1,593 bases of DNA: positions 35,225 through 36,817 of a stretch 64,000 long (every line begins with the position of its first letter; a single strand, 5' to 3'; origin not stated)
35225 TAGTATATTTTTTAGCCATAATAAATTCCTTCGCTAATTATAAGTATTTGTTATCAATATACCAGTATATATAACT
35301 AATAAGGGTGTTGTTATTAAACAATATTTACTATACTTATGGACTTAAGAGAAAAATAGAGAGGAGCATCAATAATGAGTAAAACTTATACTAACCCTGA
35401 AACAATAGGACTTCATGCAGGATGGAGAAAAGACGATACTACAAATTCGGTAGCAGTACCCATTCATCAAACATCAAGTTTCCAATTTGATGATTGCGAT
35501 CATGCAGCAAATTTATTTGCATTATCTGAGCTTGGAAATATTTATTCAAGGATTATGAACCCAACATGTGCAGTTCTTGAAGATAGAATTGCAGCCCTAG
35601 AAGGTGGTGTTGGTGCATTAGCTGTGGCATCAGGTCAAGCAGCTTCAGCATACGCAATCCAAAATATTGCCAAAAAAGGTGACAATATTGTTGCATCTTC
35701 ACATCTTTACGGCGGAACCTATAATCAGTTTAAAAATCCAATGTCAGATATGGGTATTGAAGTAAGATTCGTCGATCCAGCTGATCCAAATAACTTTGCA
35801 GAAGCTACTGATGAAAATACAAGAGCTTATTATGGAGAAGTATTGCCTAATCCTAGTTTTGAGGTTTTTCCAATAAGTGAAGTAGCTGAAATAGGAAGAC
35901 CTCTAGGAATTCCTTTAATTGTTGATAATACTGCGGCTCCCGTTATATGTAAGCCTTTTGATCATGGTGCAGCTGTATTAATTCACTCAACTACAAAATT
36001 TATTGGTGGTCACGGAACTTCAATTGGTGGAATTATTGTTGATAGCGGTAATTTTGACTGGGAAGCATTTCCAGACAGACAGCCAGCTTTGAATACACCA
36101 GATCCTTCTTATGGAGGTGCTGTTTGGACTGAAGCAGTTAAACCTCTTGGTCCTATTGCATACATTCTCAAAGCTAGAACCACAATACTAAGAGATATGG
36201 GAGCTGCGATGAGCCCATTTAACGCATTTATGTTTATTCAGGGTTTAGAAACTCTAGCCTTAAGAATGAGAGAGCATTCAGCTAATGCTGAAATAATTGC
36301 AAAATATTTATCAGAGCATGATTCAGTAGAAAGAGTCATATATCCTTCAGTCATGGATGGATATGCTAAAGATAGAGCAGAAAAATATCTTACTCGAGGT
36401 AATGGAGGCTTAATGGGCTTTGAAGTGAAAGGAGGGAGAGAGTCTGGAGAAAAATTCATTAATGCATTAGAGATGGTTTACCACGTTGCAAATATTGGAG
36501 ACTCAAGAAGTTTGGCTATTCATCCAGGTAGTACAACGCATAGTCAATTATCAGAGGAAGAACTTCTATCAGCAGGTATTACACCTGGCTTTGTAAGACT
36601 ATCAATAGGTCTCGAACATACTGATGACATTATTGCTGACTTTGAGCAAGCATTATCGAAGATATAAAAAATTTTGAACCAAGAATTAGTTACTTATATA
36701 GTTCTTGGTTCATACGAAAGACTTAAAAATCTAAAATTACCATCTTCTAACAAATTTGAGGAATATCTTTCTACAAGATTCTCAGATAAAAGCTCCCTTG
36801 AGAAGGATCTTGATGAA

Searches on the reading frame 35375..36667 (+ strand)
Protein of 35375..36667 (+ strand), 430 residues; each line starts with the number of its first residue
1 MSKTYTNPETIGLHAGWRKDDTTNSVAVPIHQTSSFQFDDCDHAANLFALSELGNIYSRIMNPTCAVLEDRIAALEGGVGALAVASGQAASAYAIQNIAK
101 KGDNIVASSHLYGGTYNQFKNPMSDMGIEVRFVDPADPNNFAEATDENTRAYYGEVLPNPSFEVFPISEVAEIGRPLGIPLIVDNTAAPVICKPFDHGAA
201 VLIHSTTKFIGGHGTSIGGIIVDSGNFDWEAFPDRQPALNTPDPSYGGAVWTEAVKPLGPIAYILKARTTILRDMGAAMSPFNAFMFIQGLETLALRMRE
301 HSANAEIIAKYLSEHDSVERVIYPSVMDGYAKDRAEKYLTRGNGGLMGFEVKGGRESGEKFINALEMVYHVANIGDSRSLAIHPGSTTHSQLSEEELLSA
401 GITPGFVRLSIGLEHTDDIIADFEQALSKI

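Call 44: find_encoding_contigs(protein=window:35375-36667:+, flank=10000, max_places=3)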
Protein window:35375-36667:+ (430 aa): 23 contigs read that carry it; 3 places shown.
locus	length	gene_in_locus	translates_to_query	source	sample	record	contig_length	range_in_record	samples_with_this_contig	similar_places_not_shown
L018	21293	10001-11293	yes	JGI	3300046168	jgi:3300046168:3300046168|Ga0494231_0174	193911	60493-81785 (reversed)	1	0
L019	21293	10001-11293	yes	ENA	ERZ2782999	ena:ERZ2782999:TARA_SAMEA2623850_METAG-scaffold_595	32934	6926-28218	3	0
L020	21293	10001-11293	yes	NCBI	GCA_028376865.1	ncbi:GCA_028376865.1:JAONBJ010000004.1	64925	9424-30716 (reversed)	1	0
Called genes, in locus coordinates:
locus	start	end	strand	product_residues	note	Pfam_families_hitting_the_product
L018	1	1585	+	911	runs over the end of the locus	PF07715:Plug, PF00593:TonB_dep_Rec_b-barrel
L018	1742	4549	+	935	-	PF07715:Plug, PF00593:TonB_dep_Rec_b-barrel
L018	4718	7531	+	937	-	PF07715:Plug, PF00593:TonB_dep_Rec_b-barrel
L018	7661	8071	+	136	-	PF13279:4HBT_2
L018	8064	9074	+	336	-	PF03372:Exo_endo_phos, PF19580:Exo_endo_phos_3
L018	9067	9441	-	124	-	PF03203:MerC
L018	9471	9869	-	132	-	-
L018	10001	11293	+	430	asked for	PF01053:Cys_Met_Meta_PP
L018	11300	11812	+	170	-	-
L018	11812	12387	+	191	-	PF00005:ABC_tran, PF13304:AAA_21 (weak)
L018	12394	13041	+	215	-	PF03379:CcmB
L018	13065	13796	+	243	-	PF01578:Cytochrom_C_asm, PF27518:CcmC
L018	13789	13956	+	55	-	-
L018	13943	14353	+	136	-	PF03100:CcmE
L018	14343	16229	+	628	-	PF01578:Cytochrom_C_asm, PF16327:CcmF_C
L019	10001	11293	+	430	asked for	PF01053:Cys_Met_Meta_PP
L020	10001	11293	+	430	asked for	PF01053:Cys_Met_Meta_PP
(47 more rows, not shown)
